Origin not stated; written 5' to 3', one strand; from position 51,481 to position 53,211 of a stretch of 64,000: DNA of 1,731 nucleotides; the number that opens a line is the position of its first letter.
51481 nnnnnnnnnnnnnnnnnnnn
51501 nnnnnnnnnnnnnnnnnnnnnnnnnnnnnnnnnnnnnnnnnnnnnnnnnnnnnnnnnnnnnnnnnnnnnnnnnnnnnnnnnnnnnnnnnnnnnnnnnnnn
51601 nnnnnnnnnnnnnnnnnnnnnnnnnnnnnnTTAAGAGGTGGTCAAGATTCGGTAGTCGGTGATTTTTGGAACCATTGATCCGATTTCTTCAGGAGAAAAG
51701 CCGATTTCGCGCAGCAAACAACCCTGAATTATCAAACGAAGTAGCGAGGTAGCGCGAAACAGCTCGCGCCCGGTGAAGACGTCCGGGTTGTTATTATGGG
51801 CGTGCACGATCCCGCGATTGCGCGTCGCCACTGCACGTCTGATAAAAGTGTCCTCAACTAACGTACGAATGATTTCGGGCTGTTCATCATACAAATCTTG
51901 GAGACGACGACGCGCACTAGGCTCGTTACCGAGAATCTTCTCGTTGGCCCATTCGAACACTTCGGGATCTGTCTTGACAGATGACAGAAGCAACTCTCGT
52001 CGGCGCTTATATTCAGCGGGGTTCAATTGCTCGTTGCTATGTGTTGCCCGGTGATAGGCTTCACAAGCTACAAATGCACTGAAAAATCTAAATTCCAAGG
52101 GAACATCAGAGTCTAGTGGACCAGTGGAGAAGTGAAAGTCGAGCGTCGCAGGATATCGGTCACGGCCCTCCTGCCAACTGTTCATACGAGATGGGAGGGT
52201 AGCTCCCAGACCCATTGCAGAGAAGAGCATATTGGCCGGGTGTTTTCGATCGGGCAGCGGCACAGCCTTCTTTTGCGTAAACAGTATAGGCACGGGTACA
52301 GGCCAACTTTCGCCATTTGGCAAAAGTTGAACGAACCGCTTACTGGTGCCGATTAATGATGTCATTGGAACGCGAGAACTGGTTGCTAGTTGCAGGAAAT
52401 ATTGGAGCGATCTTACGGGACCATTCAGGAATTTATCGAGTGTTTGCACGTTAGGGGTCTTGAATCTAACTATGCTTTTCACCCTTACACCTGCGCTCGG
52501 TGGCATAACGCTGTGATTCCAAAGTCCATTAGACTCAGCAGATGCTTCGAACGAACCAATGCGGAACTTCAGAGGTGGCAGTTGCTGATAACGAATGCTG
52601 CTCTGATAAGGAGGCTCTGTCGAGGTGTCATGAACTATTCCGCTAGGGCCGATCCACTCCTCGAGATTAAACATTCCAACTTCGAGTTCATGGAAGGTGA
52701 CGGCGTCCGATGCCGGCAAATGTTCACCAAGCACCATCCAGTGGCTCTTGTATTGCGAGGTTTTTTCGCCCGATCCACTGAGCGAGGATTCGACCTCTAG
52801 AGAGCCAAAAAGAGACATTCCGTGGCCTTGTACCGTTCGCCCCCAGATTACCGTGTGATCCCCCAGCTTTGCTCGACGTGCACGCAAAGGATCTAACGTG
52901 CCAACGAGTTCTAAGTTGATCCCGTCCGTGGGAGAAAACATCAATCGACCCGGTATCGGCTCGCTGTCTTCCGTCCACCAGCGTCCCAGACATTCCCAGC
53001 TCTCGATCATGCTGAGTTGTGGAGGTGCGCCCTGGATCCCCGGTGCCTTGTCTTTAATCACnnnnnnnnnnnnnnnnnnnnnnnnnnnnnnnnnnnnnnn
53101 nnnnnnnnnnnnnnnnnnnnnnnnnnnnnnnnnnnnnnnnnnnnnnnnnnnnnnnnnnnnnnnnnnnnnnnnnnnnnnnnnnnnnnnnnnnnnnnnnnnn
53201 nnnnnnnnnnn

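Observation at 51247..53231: Low-GC single-gene island with HEPN-like protein inserted into the conserved ispE / tRNA-Gln-prs-ctc neighbourhood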

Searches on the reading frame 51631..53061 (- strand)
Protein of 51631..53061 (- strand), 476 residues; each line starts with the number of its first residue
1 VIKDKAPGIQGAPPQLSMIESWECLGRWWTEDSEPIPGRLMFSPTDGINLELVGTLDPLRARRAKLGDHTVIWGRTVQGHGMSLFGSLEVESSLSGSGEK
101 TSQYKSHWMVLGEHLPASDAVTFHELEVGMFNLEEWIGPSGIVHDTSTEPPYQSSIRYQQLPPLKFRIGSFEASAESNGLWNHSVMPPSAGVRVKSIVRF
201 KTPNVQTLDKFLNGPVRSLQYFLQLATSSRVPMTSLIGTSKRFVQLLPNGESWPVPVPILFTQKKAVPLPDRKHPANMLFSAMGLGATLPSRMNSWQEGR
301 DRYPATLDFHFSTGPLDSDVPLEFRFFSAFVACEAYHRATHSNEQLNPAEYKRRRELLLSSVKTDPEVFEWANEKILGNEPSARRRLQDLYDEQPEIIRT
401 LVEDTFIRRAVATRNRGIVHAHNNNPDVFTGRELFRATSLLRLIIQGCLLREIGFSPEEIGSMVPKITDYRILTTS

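Call 4: search_protein_families(library=pfam, proteins=[window:51631-53061:-], max_evalue=10)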
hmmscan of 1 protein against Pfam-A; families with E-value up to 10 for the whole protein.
window:51631-53061:- (476 aa): 2 families
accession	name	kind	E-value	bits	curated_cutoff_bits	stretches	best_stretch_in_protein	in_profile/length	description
PF18862.6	ApeA_NTD1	-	7.5e-26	91.7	25.5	1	23-296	1-271/271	ApeA N-terminal domain 1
PF18739.6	HEPN_Apea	-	3.1e-21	76.7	24.4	1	328-458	2-135/136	Apea-like HEPN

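Call 5: search_protein_families(library=padloc, proteins=[window:51631-53061:-], max_evalue=10)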
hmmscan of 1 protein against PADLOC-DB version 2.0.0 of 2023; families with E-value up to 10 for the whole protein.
window:51631-53061:- (476 aa): 5 families
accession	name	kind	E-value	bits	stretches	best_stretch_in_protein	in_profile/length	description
PDLC05048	PDC-S58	-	4.8e-55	185.3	1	22-470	4-446/461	-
PDLC05046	PDC-S58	-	8.4e-33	111.8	1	20-465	3-433/452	-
PDLC01680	Cas13-ApeA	-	4.2e-18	63.9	1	317-455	36-175/175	Cas13-ApeA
PDLC01679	Cas13-ApeA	-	9.5e-16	56.2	1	276-461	3-186/187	Cas13-ApeA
PDLC05047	PDC-S58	-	1.8e-07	28.5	1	296-461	280-447/465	-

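Call 6: search_protein_families(library=ncbifam, proteins=[window:51631-53061:-], max_evalue=10)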
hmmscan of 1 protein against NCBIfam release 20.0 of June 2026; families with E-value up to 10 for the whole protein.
window:51631-53061:- (476 aa): 0 families

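Call 9: search_solved_structures(query=window:51631-53061:-, max_evalue=10, show_alignments=2)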
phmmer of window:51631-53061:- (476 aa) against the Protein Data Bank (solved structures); distinct sequences matched with E-value up to 10: 0.

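Call 10: find_homologous_proteins(query=window:51631-53061:-)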
Query window:51631-53061:- (476 aa): 5 proteins with E <= 0.001 among 5982 candidates.
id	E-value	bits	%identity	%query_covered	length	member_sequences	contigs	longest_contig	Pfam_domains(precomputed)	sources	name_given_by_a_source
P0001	0.0e+0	1059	100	96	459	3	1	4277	PF18862.7,PF18739.7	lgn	-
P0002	2.5e-181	622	57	98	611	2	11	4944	PF18862.7,PF20215.4,PF18739.7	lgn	-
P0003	9.3e-168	577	55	97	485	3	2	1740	PF18862.7,PF18739.7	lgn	-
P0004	5.4e-59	218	33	96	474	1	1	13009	PF18862.7,PF18739.7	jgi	jgi:hypothetical protein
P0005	5.7e-12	63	24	82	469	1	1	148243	PF18862.7,PF18739.7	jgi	-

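Call 11: find_encoding_contigs(protein=window:51631-53061:-, flank=10000)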
Protein window:51631-53061:- (476 aa): 1 contig read that carries it; 1 place shown.
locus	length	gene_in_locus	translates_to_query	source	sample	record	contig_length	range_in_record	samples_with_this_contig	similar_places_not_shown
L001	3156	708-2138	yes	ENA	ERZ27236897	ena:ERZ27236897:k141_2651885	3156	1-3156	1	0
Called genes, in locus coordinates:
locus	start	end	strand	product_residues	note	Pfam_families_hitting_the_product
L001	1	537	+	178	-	?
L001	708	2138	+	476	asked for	PF18862:ApeA_NTD1, PF18739:HEPN_Apea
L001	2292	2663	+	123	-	-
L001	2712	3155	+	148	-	?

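Call 34: search_protein_representatives(protein=window:51631-53061:-)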
Query: 476 residues. Proteins with E-value up to 0.001 (for the whole library): 3117; up to 1e-10: 1212; up to 1e-30: 32. The best 150 are listed.
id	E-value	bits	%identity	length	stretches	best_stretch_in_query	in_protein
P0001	0.0e+00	1059.0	100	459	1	18-476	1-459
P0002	7.8e-182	621.7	58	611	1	9-473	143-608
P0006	1.9e-61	224.8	35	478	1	17-473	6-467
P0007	4.4e-49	184.0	31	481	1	17-474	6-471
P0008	1.2e-42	162.8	30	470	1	18-456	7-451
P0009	7.5e-42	160.2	32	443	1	104-473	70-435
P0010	1.4e-41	159.3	31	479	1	17-474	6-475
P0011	6.1e-40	153.8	31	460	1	17-465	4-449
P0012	2.6e-39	151.8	37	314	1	202-473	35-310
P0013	1.1e-37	146.5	28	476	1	17-474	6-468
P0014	5.6e-36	140.8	25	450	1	20-464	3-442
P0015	7.3e-36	140.4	33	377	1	121-473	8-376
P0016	7.9e-36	140.3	30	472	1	26-450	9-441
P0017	2.0e-35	138.9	29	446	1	34-472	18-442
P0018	9.1e-35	136.8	28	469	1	20-471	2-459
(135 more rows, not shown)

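Call 37: search_solved_structures(query=A2, max_evalue=1, show_alignments=2)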
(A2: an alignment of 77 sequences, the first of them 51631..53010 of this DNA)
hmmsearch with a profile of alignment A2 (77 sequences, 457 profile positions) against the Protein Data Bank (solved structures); distinct sequences matched with E-value up to 1: 0.

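Call 42: search_protein_families(library=pfam, proteins=[P0002, P0003, P0004, P0006], max_evalue=0.01)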
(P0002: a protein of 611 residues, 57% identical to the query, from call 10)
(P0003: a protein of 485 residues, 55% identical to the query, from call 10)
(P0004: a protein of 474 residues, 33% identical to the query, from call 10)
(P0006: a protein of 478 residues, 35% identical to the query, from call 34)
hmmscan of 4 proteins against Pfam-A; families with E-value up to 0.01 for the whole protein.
P0002 (611 aa): 3 families
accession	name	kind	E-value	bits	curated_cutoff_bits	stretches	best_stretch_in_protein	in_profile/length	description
PF18862.6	ApeA_NTD1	-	1.5e-27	97.3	25.5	1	157-429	1-271/271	ApeA N-terminal domain 1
PF20215.3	DUF6575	-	1.8e-23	83.6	26.6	1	4-120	5-124/218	Family of unknown function (DUF6575)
PF18739.6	HEPN_Apea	-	1.9e-20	74.1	24.4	1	461-592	2-134/136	Apea-like HEPN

P0003 (485 aa): 2 families
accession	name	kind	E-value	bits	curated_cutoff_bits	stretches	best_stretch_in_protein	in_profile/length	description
PF18862.6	ApeA_NTD1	-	3.1e-31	109.3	25.5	1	10-296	1-271/271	ApeA N-terminal domain 1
PF18739.6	HEPN_Apea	-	5.6e-20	72.6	24.4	1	329-460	2-134/136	Apea-like HEPN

P0004 (474 aa): 2 families
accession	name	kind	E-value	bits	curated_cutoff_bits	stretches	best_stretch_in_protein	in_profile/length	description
PF18862.6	ApeA_NTD1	-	2.6e-28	99.7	25.5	1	14-287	3-271/271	ApeA N-terminal domain 1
PF18739.6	HEPN_Apea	-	2.3e-21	77.1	24.4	1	319-450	1-134/136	Apea-like HEPN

P0006 (478 aa): 2 families
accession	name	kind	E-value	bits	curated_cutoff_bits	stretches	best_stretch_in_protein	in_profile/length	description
PF18862.6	ApeA_NTD1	-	1.1e-33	117.3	25.5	1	14-284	3-268/271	ApeA N-terminal domain 1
PF18739.6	HEPN_Apea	-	9.1e-30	104.3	24.4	1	319-452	1-135/136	Apea-like HEPN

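Call 44: find_encoding_contigs(protein=P0002, flank=6000, max_places=6)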
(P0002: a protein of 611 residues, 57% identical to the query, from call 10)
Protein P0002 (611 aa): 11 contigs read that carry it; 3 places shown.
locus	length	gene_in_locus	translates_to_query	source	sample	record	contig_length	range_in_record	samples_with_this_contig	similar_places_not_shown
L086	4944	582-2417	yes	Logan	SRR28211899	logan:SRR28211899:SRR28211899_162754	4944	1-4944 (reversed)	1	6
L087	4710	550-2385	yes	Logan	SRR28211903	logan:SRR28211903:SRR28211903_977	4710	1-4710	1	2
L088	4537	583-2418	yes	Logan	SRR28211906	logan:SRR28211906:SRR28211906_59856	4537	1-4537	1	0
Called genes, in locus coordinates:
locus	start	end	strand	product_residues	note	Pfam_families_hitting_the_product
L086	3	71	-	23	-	?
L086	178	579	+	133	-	-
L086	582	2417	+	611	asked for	PF20215:DUF6575, PF18862:ApeA_NTD1, PF18739:HEPN_Apea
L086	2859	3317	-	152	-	PF02082:Rrf2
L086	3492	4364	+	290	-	PF27522:YDMC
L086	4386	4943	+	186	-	?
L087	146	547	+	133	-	-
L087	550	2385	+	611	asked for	PF20215:DUF6575, PF18862:ApeA_NTD1, PF18739:HEPN_Apea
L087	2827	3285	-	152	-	PF02082:Rrf2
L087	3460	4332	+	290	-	PF27522:YDMC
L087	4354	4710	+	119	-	?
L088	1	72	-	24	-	?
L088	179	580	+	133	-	-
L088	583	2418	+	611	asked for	PF20215:DUF6575, PF18862:ApeA_NTD1, PF18739:HEPN_Apea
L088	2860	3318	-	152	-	PF02082:Rrf2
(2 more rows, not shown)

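Call 45: find_encoding_contigs(protein=P0004, flank=8000, max_places=4)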
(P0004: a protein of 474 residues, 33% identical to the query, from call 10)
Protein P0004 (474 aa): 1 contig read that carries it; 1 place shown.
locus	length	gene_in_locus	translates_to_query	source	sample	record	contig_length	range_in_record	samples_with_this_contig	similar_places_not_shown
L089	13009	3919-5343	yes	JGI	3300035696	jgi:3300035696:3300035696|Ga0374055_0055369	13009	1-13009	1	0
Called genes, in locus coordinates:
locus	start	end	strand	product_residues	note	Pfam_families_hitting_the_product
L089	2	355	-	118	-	?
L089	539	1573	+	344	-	PF01636:APH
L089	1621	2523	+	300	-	PF02219:MTHFR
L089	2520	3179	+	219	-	PF01227:GTP_cyclohydroI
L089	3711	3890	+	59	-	-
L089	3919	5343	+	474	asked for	PF18862:ApeA_NTD1, PF18739:HEPN_Apea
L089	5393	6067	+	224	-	PF06026:Rib_5-P_isom_A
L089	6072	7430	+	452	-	PF13660:DUF4147, PF05161:MOFRL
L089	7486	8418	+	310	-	PF10503:Esterase_PHB, PF02230:Abhydrolase_2 (faint)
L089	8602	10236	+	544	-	PF01266:DAO, PF16901:DAO_C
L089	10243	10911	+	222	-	PF00730:HhH-GPD, PF00633:HHH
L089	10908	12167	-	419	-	PF00232:Glyco_hydro_1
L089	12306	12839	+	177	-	PF02620:YceD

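Call 46: predict_structure(alignment_id=A2)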
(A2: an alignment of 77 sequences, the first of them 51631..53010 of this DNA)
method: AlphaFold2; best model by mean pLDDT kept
length: 459 residues; sequences in the alignment: 77
mean_pLDDT: 94.0   pTM: 0.91
mean pLDDT of the five models: 94.0, 93.7, 93.4, 93.0, 93.0
residues with pLDDT >= 90: 404; 70-90: 45; 50-70: 10; < 50: 0
segments of 3 or more residues with pLDDT < 50: none
pLDDT, mean of each block of 10 residues (from residue 1): 89 97 95 96 68 96 97 94 95 96 97 97 92 89 96 97 93 94 98 97 98 95 95 96 90 93 97 98 98 91 94 98 94 96 96 90 95 96 95 94 73 96 98 98 97 94
secondary structure, 60 per line:
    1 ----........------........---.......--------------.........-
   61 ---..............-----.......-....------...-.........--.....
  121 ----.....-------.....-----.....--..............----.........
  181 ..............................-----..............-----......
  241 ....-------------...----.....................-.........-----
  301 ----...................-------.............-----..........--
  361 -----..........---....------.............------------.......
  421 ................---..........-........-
elements in order: E5-12 E19-26 E30-36 E51-59 E64-77 E83-89 E91-94 E105-113 H116-120 E125-129 E137-141 E147-151 E154-167 E172-190 H191-210 E216-229 E235-244 H265-285 H287-295 H305-323 H331-343 H349-358 H366-375 H379-382 H389-401 H414-436 H440-449 H451-458

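Call 51: fold_search(model_id=the predicted structure, library=pdb)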
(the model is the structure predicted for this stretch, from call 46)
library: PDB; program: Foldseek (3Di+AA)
matches with E <= 10: 742; with E <= 0.001: 0
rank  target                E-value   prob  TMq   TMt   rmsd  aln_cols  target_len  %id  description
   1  9khy_A                2.2e-02  0.92  0.11  0.36  15.9        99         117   12  Terminator and trunk structure of Escherichia phage Mu (released 2025-02-12)
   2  9ki1_4                3.0e-02  0.92  0.11  0.37  15.8        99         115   13  Baseplate structure of Escherichia phage Mu (released 2025-02-12)
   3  2zf3_E                3.7e-02  0.20  0.08  0.16  18.0       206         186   10  Crystal Structure of VioE (released 2008-01-01)
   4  9vne_E                4.5e-02  0.99  0.15  0.54   4.5        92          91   14  Bacteroides fragilis NCTC9343 T6SS Hcp2-Hcp3 heterohexamer complex (released 2026-01-21)
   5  8rj8_F                4.5e-02  0.08  0.06  0.08  27.6       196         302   11  CytK nanopore mutant (released 2025-01-01)
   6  2zf4_A                5.3e-02  0.20  0.08  0.17  18.4       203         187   11  Crystal Structure of VioE complexed with phenylpyruvic acid (released 2008-01-01)
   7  2zf3_F                5.5e-02  0.18  0.08  0.17  17.0       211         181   10  Crystal Structure of VioE (released 2008-01-01)
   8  2zf3_D                7.1e-02  0.16  0.08  0.16  17.5       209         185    9  Crystal Structure of VioE (released 2008-01-01)
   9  8rj8_E                7.1e-02  0.09  0.06  0.09  29.3       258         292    8  CytK nanopore mutant (released 2025-01-01)
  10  9rsu_A                8.3e-02  0.04  0.06  0.09  28.6       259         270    5  NetF pore structure (released 2026-02-18)
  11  4dni                  8.8e-02  0.13  0.11  0.15  19.1       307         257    8  Structure of Editosome protein (released 2012-12-26)
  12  4hkh_E                9.2e-02  0.97  0.15  0.40   5.6       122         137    7  Structure of the Hcp1 protein from E. coli EAEC 042 pathovar, mutants N93W-S158W (released 2013-12-11)
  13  8qqf_A                1.0e-01  0.57  0.07  0.26  14.1       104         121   12  TBC1D23 PH domain complexed with STX16 TLY motif (released 2024-04-10)
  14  6a2v_E                1.1e-01  0.91  0.14  0.35   7.5       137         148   12  Crystal structure of Hcp protein (released 2018-09-19)
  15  9vix_A                1.1e-01  0.07  0.11  0.12  27.2       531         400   10  human alpha 7 nicotinic acetylcholine receptor L278A mutant in complex with L-nicotine (desensitized state) (released 2025-09-10)
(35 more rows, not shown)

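Call 73: find_related_loci(query=window:51631-53010:-, collection=metagenome_contigs, flank=5000)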
Query window:51631-53010:- (459 aa) in metagenome_contigs; peptide patterns used: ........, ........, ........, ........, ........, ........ (x = any residue, [..] = any of these).
42 stretches matched a pattern, but none encodes a relative of the query by tblastn (E <= 1e-3).

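Call 74: search_dna_similar(query=window:51631-53010:-, collection=plasmids, mode=protein, max_rows=15)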
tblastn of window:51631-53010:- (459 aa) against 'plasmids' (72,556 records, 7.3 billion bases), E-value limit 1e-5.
Records with a match: 8; places in all: 9; records where one place covers at least 80% of the query: 7.
Best place of each record, by identity: <60% 8.
By first word of the organism name: Burkholderia 2; Photobacterium 2; Thiothrix 1; Sinorhizobium 1; Synechococcus 1; Halocatena 1.
By predicted mobility (MOB-suite, as given by PLSDB): non-mobilizable 5; mobilizable 2; conjugative 1.
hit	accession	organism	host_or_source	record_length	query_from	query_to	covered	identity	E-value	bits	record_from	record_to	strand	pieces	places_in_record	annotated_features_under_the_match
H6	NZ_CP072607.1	Burkholderia latens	Homo sapiens,sputum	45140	11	447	95%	24.2%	4e-9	67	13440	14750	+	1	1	HEPN domain-containing protein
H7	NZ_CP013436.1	Burkholderia latens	Homo sapiens,CF Maxillary Sinus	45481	11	447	95%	24.2%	4e-9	67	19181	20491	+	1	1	HEPN domain-containing protein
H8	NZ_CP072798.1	Thiothrix unzii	Isolated from activated-sludge plants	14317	11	447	95%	23.3%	3e-11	74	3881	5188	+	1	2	HEPN domain-containing protein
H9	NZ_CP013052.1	Sinorhizobium americanum CCGM7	Phaseolus vulgaris,root nodules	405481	3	446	97%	22.7%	1e-7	62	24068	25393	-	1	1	HEPN domain-containing protein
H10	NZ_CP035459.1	Photobacterium damselae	Neophocaena asiaeorientalis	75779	3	447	97%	22.0%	5e-13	79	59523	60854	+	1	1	HEPN domain-containing protein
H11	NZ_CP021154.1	Photobacterium damselae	Neophocaena asiaeorientalis,Single ...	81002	3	447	97%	22.0%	5e-13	79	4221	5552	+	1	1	HEPN domain-containing protein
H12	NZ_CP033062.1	Synechococcus elongatus UTEX 3055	-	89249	3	446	97%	22.0%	6e-15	85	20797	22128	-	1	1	HEPN domain-containing protein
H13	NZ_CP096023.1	Halocatena salina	cell culture,sediment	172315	190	449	57%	21.7%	2e-6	59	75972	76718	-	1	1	HEPN domain-containing protein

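Call 75: search_dna_similar(query=window:51631-53010:-, collection=phages, mode=protein, max_rows=15)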
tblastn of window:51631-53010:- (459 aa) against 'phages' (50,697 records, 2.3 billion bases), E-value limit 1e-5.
No match.

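Call 88: get_annotated_region(hit=H12, flank=7000)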
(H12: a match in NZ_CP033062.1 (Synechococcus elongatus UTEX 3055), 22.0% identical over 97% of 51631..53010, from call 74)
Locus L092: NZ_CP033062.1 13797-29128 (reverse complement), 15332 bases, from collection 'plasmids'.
description: Synechococcus elongatus UTEX 3055 plasmid unnamed1, complete sequence
organism: Synechococcus elongatus UTEX 3055 (NCBI taxid 2479200)
taxonomy: Bacteria; Cyanobacteriota; Cyanophyceae; Synechococcales; Synechococcaceae; Synechococcus; Synechococcus elongatus; Synechococcus elongatus UTEX 3055
host: -; source: -; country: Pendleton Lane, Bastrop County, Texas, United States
typing (MOB-suite, as given by PLSDB): non-mobilizable
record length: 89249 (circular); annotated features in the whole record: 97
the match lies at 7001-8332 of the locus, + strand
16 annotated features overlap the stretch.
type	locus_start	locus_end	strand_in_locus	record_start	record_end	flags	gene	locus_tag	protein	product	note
CDS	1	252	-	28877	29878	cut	-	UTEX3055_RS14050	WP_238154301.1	aliphatic sulfonate ABC transporter substrate-binding protein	GO:0042918 - alkanesulfonate transport [Evidence IEA]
CDS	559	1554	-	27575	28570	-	-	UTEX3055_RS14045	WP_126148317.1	MBL fold metallo-hydrolase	-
CDS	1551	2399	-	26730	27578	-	-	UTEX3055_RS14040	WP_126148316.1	cation diffusion facilitator family transporter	-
CDS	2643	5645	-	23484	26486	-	-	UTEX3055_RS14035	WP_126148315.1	plasmid replication protein, CyRepA1 family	-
CDS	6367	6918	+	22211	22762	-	-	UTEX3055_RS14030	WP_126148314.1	HEAT repeat domain-containing protein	-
CDS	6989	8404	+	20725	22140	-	-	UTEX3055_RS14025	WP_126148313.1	HEPN domain-containing protein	-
CDS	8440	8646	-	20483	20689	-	-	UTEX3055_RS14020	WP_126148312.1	hypothetical protein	-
CDS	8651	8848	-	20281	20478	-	-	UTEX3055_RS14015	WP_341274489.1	BrnA antitoxin family protein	-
CDS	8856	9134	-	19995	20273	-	-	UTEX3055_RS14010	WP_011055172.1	BrnT family toxin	-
CDS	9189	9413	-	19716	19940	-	-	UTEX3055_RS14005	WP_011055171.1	hypothetical protein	-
CDS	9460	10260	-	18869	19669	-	-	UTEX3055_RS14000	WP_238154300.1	ABC transporter permease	-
CDS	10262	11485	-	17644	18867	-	-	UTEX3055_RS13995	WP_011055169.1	ABC transporter substrate-binding protein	-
CDS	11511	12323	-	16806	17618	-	-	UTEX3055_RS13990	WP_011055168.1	ABC transporter ATP-binding protein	GO:0006810 - transport [Evidence IEA]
CDS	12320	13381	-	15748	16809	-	-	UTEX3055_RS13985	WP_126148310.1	acyl-CoA dehydrogenase family protein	-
CDS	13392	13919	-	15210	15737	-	-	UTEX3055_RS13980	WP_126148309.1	DUF4242 domain-containing protein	-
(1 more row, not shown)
